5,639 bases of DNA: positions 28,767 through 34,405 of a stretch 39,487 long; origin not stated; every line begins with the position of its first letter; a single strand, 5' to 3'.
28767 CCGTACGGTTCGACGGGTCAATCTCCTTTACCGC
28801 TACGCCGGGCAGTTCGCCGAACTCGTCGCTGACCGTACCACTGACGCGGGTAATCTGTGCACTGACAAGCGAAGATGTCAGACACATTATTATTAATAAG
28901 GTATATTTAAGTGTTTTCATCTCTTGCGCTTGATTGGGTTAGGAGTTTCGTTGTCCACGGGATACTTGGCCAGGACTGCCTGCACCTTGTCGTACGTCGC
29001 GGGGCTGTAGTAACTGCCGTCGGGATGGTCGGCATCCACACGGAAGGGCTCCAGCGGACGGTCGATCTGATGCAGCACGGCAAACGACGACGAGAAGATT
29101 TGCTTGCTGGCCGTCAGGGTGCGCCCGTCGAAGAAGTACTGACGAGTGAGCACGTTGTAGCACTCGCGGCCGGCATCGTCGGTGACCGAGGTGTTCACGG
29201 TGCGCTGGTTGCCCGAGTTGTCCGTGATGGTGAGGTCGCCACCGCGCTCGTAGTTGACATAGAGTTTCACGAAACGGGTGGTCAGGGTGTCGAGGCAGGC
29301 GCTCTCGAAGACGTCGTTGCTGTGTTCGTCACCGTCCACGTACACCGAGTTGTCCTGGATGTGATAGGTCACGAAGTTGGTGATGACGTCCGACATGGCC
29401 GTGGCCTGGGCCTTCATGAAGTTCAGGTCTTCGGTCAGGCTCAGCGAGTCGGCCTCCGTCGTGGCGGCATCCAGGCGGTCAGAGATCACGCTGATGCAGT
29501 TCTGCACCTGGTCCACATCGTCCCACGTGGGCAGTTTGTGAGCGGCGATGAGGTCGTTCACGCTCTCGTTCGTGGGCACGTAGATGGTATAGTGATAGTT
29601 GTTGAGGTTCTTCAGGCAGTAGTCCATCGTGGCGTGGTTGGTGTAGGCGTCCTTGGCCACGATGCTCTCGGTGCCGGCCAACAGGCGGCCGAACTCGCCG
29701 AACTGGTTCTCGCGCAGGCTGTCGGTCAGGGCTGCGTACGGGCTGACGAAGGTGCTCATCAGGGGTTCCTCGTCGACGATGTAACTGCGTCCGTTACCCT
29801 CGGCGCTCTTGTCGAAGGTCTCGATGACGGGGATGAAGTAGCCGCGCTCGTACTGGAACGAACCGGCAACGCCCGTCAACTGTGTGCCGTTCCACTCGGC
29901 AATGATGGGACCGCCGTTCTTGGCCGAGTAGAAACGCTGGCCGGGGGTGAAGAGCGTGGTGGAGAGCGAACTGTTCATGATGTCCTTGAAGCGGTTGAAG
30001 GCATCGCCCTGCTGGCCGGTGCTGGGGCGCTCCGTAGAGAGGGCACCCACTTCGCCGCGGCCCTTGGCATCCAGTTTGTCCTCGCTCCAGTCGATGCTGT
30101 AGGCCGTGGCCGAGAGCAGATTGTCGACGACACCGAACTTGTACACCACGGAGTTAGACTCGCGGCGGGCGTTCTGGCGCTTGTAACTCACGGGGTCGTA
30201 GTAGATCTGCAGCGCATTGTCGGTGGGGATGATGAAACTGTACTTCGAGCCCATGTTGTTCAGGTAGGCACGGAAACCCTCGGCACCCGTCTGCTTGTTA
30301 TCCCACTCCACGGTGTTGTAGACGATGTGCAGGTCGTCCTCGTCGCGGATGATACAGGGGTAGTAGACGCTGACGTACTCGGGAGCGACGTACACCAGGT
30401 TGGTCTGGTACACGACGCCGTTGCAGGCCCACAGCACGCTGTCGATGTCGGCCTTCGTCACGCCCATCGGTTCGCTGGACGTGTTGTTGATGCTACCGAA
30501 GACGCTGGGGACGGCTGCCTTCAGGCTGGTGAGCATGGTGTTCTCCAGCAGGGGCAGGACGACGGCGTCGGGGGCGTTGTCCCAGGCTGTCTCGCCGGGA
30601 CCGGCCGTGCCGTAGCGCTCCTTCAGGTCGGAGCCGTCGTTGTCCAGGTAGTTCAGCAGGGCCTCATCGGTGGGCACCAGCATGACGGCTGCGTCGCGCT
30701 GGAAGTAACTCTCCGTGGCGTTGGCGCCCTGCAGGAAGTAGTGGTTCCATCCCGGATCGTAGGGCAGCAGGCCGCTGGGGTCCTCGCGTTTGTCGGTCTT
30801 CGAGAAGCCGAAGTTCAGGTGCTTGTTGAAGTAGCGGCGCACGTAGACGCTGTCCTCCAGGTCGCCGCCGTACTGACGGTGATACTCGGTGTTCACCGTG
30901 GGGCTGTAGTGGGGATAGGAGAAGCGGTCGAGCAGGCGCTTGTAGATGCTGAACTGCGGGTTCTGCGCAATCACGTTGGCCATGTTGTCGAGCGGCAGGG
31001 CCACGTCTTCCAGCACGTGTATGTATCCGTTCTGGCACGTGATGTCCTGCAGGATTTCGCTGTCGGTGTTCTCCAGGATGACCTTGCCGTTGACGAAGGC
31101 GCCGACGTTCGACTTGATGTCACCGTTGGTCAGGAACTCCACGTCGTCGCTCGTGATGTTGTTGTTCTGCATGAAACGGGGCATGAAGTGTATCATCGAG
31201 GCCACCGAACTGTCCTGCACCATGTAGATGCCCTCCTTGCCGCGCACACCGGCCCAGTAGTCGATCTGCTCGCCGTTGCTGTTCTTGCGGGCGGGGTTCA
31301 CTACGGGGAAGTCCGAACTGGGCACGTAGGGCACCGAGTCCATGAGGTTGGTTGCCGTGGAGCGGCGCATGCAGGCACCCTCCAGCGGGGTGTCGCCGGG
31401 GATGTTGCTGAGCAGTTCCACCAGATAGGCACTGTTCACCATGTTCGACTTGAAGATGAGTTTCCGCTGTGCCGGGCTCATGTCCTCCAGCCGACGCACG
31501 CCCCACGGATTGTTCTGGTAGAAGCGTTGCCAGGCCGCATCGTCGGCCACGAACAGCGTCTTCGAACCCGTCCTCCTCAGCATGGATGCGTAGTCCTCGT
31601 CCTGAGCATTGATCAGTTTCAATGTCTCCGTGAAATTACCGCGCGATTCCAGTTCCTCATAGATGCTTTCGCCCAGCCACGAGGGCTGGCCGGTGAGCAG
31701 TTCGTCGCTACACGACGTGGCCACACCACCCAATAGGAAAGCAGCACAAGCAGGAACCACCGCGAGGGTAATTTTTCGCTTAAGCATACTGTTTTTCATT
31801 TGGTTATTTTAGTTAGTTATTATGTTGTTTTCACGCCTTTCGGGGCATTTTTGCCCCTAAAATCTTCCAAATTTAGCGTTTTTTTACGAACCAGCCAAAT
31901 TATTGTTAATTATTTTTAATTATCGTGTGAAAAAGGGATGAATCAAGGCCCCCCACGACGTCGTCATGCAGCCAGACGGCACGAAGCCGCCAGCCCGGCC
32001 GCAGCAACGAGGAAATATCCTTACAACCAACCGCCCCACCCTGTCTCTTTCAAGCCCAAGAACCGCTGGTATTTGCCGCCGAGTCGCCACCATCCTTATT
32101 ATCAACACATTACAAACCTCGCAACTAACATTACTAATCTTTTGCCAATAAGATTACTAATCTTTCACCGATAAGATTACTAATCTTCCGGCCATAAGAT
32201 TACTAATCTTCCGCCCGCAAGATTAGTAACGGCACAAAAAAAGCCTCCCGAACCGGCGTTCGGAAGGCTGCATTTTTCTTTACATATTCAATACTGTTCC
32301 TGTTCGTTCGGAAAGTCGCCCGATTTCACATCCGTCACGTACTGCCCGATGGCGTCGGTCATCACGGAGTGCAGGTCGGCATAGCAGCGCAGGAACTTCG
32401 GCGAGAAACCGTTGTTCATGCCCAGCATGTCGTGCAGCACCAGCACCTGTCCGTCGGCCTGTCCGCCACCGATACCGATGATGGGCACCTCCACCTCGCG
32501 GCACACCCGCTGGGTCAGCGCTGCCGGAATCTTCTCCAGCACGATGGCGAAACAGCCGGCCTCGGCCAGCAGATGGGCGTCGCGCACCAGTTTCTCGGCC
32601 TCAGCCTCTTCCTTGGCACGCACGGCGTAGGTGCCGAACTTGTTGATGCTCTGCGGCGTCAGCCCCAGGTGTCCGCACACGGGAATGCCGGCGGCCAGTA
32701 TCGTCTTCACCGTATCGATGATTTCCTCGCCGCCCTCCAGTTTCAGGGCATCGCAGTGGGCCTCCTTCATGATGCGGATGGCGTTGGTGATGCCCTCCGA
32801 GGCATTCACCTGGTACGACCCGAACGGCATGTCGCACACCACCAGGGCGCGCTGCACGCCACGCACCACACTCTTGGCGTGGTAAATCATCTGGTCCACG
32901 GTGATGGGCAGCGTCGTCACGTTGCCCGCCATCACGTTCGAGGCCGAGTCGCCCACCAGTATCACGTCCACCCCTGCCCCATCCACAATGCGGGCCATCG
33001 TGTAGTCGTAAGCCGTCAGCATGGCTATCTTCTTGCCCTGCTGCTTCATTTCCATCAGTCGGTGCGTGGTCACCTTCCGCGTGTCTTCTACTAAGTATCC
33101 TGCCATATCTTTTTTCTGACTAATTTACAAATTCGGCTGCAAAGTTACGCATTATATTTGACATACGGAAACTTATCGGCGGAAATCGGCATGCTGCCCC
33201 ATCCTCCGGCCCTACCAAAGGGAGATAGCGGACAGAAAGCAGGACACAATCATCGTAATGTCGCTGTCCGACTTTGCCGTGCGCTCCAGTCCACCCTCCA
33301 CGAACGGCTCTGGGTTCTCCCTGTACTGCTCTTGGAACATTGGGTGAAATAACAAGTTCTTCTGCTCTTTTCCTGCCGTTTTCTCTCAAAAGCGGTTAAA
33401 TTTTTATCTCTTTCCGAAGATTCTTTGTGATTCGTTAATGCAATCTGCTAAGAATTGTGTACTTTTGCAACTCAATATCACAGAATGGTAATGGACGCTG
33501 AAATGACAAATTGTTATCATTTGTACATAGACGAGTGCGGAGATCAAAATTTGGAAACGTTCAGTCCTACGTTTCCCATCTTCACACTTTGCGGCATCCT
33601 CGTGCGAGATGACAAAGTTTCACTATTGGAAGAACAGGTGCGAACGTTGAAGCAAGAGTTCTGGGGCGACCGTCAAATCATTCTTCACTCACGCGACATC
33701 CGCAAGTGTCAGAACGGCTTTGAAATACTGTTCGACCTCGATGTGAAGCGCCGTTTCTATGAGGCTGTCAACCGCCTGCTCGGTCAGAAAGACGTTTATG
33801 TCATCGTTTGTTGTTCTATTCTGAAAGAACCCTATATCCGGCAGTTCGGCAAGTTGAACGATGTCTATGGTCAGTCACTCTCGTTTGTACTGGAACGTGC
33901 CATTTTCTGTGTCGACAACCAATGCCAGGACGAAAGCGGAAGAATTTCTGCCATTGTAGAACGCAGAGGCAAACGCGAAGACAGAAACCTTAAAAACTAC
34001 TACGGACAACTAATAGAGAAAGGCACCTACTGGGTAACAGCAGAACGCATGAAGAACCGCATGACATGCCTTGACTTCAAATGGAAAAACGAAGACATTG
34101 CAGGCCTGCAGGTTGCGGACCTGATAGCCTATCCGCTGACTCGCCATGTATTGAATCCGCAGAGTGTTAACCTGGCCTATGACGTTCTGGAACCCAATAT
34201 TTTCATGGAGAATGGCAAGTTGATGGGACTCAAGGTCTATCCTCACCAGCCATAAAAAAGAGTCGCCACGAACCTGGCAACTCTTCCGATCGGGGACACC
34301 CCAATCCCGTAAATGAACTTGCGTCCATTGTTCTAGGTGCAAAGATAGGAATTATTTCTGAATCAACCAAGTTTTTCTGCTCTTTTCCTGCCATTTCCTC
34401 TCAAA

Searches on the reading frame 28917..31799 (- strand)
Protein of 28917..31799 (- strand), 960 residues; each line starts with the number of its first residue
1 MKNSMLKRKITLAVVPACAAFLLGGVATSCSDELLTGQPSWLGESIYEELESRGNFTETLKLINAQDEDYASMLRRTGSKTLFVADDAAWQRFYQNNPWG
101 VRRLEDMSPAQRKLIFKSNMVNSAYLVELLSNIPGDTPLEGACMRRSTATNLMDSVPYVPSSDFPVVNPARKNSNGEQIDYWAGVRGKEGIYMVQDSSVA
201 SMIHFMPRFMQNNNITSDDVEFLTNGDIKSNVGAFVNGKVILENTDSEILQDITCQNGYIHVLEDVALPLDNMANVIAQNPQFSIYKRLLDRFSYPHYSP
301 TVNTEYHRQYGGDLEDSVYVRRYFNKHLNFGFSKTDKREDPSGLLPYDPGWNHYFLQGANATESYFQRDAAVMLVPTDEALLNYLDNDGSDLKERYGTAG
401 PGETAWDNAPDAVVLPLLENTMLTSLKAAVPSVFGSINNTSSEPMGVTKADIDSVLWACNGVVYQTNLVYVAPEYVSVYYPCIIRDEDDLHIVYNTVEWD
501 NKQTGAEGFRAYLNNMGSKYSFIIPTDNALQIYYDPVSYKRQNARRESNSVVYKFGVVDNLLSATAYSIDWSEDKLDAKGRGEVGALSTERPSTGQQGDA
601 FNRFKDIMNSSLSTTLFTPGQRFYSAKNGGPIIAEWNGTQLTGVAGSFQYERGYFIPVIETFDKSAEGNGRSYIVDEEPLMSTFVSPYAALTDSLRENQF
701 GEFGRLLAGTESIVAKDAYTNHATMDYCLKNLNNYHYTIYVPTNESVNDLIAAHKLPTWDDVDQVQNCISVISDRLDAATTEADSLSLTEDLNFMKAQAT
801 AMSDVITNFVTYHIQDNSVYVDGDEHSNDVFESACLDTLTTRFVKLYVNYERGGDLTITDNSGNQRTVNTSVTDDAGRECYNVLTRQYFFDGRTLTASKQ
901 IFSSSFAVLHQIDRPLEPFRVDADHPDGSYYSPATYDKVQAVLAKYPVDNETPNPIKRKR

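Call 30: search_protein_families(library=pfam, proteins=[window:28917-31799:-], max_evalue=0.00001)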
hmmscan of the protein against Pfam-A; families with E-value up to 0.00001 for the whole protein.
window:28917-31799:- (960 aa): 1 family
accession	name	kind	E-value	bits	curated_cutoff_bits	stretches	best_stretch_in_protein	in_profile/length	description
PF02469.27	Fasciclin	-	1.4e-10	41.9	22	0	204-269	61-123/123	Fasciclin domain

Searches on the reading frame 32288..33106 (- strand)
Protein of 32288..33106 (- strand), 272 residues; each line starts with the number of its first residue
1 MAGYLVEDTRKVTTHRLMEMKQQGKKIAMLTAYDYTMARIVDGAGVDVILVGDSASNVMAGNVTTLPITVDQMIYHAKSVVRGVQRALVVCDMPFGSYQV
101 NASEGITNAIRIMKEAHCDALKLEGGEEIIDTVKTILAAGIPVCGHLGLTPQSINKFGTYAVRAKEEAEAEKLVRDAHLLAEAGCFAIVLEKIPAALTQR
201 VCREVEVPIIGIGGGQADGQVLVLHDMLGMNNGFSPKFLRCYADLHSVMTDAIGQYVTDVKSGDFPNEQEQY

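Call 30: search_protein_families(library=pfam, proteins=[window:32288-33106:-], max_evalue=0.00001)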
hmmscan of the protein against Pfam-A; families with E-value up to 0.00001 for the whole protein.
window:32288-33106:- (272 aa): 1 family
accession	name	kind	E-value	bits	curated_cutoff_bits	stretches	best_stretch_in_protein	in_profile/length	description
PF02548.21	Pantoate_transf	-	2.2e-111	371.9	28.7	1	11-268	1-259/259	Ketopantoate hydroxymethyltransferase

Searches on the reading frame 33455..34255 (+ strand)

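Call 30: search_protein_families(library=pfam, proteins=[window:33455-34255:+], max_evalue=0.00001)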
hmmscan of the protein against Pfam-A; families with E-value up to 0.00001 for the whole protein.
window:33455-34255:+ (266 aa): 1 family
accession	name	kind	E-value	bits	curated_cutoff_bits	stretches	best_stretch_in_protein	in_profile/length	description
PF12686.12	DUF3800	-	1.6e-14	55.3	21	1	22-231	1-149/149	Protein of unknown function (DUF3800)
